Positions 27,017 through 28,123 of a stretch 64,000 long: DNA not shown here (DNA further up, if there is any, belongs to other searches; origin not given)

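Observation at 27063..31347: Recurring module: PEP-CTERM lectin-like protein, then DUF1559/H-X9-DG pseudopilin, then GH9-like enzyme (archetype copy)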

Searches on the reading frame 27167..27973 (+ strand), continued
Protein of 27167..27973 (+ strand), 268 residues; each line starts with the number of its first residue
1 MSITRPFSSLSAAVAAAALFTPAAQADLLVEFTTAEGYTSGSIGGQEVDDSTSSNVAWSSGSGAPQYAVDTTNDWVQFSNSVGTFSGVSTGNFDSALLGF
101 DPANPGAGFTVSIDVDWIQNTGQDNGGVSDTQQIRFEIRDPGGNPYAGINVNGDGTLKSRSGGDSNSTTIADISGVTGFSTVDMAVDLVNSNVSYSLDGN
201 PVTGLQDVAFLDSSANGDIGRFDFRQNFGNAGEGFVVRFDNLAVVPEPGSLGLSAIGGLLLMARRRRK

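Call 105: search_protein_families(library=pfam, proteins=[L098:611-4111:-, L006:1541-3418:+, L008:1220-1582:+, L011:4707-5126:+], max_evalue=0.01)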
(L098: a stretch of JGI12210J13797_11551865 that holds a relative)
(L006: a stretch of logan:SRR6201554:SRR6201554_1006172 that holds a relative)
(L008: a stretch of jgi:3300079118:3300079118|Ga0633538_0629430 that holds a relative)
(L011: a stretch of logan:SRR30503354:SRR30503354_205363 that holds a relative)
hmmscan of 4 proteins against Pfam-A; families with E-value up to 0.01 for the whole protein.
L098:611-4111:- (1166 aa): 2 families
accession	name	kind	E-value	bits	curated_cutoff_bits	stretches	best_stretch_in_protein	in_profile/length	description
PF00759.25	Glyco_hydro_9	-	1.6e-20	74.3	27.7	1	671-1072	2-393/444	Glycosyl hydrolase family 9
PF02927.20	CelD_N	-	1.3e-15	58.3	24.6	1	559-659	4-86/86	Cellulase N-terminal ig-like domain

L006:1541-3418:+ (626 aa): 2 families
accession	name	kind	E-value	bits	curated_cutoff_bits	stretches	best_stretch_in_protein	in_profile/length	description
PF22422.2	MGH1-like_GH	-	6.9e-38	131.6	27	1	354-624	7-303/356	Mannosylglycerate hydrolase MGH1-like glycoside hydrolase domain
PF01204.24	Trehalase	-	8.5e-09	35.2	21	1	489-575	304-390/512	Trehalase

L008:1220-1582:+ (120 aa): 0 families

L011:4707-5126:+ (139 aa): 8 families
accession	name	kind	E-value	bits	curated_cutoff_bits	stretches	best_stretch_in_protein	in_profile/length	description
PF24441.1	DUF7560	-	3.8e-06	27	27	0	15-31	3-19/44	Family of unknown function (DUF7560)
PF24042.1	DUF7351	-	0.00021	21.5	31.2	1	19-79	3-67/177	Domain of unknown function (DUF7351)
PF23548.1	Zn_ribbon_FGT1_2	-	0.0031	17.5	27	0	18-31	21-34/35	FORGETTER1 second zinc ribbon domain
PF18439.7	zf_UBZ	-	0.0035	17.4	25.6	0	18-29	3-14/32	Ubiquitin-Binding Zinc Finger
PF07295.17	DUF1451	-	0.0038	17.8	26.1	0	3-46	99-140/146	Zinc-ribbon containing domain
PF12773.13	DZR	-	0.008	16.8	27.3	0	20-48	15-35/45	Double zinc ribbon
PF08274.17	Zn_Ribbon_YjdM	-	0.008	16.6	30.8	0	37-46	19-28/30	PhnA Zinc-Ribbon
PF24460.1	DUF7575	-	0.0099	15.7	28.5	0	19-27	5-13/28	Domain of unknown function (DUF7575)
